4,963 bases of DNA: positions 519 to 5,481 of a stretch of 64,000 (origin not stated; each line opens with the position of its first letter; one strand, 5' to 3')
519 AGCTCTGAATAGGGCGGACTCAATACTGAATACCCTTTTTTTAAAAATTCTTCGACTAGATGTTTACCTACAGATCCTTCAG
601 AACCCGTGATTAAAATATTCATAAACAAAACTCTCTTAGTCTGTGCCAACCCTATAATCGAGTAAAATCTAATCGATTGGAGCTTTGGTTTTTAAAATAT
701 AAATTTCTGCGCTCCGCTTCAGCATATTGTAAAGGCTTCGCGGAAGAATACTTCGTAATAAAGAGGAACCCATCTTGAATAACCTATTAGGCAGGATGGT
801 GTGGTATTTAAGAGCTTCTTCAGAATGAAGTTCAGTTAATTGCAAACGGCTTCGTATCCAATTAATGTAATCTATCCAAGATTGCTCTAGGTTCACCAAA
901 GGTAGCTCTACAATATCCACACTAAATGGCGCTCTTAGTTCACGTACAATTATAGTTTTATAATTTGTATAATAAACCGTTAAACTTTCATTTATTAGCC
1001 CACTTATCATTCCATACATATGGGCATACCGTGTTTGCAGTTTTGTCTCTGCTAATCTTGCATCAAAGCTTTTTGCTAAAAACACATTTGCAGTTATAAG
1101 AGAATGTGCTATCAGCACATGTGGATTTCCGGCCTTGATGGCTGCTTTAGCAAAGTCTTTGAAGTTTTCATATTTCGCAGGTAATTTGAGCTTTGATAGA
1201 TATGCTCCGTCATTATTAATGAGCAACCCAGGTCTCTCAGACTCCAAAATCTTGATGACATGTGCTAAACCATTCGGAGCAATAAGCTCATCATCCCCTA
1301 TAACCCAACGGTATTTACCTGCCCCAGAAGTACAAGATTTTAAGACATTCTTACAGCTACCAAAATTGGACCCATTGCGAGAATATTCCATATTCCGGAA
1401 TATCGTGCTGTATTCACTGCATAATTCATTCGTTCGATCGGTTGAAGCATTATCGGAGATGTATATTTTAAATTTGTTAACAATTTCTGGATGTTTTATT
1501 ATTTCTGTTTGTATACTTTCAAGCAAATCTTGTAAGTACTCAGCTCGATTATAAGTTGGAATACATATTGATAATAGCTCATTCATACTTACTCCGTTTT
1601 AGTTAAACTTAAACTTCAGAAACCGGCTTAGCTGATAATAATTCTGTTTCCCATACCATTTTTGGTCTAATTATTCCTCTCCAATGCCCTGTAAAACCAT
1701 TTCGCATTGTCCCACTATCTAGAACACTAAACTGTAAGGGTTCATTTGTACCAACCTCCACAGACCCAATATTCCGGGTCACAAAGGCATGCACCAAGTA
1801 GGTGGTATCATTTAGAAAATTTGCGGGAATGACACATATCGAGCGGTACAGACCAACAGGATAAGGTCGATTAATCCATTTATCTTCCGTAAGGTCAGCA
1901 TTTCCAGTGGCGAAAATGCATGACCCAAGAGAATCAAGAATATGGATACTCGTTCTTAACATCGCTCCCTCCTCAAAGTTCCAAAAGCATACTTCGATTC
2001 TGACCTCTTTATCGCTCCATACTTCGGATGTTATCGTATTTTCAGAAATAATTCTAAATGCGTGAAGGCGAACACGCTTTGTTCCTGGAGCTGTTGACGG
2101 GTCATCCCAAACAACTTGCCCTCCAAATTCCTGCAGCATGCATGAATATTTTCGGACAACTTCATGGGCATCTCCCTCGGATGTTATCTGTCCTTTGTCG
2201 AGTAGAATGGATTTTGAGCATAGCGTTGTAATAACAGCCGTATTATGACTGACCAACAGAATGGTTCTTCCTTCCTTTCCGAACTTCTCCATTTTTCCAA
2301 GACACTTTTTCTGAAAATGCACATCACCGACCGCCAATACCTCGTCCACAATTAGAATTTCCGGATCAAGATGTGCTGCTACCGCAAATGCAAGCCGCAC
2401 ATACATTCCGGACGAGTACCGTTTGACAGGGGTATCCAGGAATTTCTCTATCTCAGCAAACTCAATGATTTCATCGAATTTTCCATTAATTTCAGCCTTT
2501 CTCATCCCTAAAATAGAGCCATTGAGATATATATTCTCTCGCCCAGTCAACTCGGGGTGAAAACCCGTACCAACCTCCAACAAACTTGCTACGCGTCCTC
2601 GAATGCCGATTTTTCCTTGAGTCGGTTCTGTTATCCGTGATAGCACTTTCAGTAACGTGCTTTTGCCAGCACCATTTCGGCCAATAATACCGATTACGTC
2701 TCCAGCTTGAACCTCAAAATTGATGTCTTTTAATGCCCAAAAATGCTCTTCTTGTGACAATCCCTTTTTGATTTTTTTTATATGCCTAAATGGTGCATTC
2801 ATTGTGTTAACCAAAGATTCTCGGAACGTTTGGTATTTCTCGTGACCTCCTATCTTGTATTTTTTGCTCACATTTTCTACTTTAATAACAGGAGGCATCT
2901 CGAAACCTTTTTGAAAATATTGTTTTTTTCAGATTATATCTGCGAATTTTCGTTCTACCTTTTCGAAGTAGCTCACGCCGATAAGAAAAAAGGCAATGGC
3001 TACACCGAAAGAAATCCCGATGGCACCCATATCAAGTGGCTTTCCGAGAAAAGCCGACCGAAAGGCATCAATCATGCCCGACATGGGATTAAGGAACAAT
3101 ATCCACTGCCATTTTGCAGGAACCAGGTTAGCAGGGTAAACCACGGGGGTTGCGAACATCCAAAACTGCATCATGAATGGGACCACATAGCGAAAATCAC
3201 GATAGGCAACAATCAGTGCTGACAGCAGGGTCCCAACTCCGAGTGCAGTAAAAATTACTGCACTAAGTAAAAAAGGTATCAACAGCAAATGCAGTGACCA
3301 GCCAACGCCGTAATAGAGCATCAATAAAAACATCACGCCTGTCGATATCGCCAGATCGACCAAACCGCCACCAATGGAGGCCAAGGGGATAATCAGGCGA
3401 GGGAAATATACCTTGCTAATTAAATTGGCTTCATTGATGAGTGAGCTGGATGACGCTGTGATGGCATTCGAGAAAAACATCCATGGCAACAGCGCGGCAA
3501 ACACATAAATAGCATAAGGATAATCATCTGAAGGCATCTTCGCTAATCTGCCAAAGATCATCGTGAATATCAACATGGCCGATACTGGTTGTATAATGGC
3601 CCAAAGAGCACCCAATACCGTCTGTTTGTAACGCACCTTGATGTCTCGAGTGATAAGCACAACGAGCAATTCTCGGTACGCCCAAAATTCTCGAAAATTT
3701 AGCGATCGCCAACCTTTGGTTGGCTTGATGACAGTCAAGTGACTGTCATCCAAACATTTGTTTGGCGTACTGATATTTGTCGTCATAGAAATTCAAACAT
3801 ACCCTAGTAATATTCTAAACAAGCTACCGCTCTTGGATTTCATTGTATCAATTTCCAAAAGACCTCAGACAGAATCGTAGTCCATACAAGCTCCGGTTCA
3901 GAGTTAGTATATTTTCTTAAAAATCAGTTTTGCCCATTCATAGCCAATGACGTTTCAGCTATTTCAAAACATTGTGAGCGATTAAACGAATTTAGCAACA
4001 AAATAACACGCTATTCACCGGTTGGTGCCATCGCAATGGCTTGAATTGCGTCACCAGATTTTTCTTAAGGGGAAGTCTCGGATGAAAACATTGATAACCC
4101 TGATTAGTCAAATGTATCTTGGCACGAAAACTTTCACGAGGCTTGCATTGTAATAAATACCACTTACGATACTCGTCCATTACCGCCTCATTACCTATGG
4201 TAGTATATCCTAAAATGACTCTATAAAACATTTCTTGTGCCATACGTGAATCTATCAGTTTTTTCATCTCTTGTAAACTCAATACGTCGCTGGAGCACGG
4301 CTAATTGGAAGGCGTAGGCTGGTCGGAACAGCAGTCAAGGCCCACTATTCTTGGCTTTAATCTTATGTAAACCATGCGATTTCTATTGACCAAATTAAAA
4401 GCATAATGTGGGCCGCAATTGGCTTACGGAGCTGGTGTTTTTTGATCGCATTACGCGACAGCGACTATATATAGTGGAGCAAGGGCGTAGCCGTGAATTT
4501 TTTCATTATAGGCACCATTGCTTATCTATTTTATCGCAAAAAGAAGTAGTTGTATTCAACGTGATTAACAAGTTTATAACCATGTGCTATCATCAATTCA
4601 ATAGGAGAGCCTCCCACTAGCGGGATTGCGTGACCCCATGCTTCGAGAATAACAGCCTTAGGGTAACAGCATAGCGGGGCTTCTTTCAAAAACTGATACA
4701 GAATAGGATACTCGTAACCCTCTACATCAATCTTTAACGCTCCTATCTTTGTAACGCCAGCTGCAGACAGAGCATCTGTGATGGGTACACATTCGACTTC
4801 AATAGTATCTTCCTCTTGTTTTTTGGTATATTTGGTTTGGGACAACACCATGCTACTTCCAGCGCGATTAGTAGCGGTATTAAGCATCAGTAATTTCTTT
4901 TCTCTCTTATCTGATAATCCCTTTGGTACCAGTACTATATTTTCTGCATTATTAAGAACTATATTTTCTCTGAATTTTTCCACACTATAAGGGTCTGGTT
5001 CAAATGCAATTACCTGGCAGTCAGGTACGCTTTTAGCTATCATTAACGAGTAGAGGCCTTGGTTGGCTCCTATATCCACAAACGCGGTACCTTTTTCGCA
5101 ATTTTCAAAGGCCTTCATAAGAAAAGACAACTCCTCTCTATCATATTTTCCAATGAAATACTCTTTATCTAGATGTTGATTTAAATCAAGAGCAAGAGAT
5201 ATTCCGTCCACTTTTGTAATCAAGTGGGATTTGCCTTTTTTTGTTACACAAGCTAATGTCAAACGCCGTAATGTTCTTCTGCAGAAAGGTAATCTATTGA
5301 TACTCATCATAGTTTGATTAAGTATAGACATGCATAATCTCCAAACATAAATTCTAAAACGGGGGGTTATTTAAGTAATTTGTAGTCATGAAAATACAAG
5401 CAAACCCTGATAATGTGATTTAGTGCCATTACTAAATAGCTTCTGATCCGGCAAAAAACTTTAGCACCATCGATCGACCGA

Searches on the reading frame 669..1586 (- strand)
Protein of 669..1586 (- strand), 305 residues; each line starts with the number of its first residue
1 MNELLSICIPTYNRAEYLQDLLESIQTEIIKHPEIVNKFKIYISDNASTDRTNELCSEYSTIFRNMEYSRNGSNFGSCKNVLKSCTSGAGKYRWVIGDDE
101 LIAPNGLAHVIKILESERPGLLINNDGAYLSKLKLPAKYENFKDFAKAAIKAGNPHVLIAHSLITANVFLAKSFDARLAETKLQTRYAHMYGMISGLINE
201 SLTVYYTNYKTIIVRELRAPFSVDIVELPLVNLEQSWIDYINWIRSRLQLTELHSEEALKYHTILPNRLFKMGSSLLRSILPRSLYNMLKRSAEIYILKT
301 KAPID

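Call 19: search_protein_families(library=pfam, proteins=[window:669-1586:-], max_evalue=0.1)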
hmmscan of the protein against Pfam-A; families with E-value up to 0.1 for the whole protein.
window:669-1586:- (305 aa): 3 families
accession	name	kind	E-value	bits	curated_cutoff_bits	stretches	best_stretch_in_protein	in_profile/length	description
PF00535.33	Glycos_transf_2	-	7.2e-16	59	23.3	1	6-122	1-111/168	Glycosyl transferase family 2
PF13641.12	Glyco_tranf_2_3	-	0.0022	18.5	27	1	5-117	3-114/230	Glycosyltransferase like family 2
PF03030.21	H_PPase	-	0.071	12.2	29.7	1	150-217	272-336/645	Inorganic H+ pyrophosphatase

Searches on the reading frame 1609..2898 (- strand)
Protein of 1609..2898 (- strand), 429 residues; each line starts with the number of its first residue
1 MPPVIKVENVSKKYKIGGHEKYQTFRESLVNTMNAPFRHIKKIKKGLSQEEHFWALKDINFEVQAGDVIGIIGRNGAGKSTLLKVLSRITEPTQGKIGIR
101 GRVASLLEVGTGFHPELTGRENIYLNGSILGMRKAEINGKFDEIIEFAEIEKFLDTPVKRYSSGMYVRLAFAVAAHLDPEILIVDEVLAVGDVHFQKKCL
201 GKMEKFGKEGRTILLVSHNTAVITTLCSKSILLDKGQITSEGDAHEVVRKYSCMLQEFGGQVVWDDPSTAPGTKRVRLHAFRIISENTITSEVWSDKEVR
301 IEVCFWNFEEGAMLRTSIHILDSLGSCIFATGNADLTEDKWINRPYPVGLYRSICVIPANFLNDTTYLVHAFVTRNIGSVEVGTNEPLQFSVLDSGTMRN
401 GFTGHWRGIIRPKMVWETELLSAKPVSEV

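Call 19: search_protein_families(library=pfam, proteins=[window:1609-2898:-], max_evalue=0.1)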
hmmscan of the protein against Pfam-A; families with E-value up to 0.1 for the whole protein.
window:1609-2898:- (429 aa): 7 families
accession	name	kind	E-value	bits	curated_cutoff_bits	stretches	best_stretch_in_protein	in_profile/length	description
PF00005.33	ABC_tran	-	1.2e-23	84.6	25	1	56-187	1-135/137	ABC transporter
PF13304.12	AAA_21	-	4.5e-06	27.4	27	1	69-141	2-60/304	AAA domain, putative AbiEii toxin, Type IV TA system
PF14524.12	Wzt_C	-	0.0003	21.2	30.4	1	271-376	5-108/143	Wzt C-terminal domain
PF13476.12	AAA_23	-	0.0015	19.6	27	1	57-86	13-39/201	AAA domain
PF13555.12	AAA_29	-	0.0021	18.2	27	1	61-88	17-44/61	P-loop containing region of AAA domain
PF13175.12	AAA_15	-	0.0048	17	32.1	1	62-93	22-50/374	AAA ATPase domain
PF01926.29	MMR_HSR1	-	0.038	14.5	21.9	1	69-88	2-21/113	50S ribosome-binding GTPase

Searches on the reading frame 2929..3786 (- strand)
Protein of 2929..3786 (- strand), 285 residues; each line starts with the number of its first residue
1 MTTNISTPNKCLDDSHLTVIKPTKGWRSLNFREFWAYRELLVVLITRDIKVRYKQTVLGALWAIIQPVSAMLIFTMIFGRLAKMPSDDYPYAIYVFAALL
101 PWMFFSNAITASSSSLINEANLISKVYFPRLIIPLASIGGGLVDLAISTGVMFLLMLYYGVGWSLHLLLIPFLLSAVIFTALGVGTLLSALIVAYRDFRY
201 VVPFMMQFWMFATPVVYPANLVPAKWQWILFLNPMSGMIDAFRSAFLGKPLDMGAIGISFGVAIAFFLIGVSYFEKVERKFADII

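Call 19: search_protein_families(library=pfam, proteins=[window:2929-3786:-], max_evalue=0.1)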
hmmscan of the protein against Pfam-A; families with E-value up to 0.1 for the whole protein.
window:2929-3786:- (285 aa): 1 family
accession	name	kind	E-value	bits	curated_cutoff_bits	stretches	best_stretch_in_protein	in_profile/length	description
PF01061.29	ABC2_membrane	-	5.1e-24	85.4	26.9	1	40-247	2-211/211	ABC-2 type transporter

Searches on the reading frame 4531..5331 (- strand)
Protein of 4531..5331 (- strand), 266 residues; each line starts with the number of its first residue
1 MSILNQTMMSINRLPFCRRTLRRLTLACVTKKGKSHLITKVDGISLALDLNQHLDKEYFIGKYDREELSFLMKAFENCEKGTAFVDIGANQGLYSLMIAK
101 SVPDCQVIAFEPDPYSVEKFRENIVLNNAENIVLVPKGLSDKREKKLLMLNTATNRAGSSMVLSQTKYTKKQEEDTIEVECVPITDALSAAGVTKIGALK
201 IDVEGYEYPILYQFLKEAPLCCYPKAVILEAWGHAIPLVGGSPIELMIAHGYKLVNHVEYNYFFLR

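Call 19: search_protein_families(library=pfam, proteins=[window:4531-5331:-], max_evalue=0.1)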
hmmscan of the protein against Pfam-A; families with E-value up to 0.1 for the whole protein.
window:4531-5331:- (266 aa): 11 families
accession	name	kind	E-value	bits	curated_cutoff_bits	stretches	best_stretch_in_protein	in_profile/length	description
PF05050.19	Methyltransf_21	-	3e-16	60.4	22.7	1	86-213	1-131/173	Methyltransferase FkbM domain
PF02475.24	TRM5-TYW2_MTfase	-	9.7e-08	32.6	28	1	76-144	32-98/164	TRM5/TYW2 methyltransferase domain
PF05575.17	V_cholerae_RfbT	-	1.1e-06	28.7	27.9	1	75-214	74-210/286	Vibrio cholerae RfbT protein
PF05175.20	MTS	-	4.3e-05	23.6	23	1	70-145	22-97/170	Methyltransferase small domain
PF02390.23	Methyltransf_4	-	0.0022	17.9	24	1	83-135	4-56/173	Putative methyltransferase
PF01728.25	FtsJ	-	0.01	16.2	24.1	1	71-132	12-75/181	FtsJ-like methyltransferase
PF13649.12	Methyltransf_25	-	0.013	16.6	27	1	85-129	2-46/97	Methyltransferase domain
PF06325.19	PrmA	-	0.03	14.3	22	1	78-141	158-223/296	Ribosomal protein L11 methyltransferase (PrmA)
PF13847.12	Methyltransf_31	-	0.053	13.6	27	0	79-133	2-57/145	Methyltransferase domain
PF08242.18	Methyltransf_12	-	0.064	14.4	30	0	85-127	1-43/98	Methyltransferase domain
PF13489.12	Methyltransf_23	-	0.076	13.2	27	0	68-123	10-64/164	Methyltransferase domain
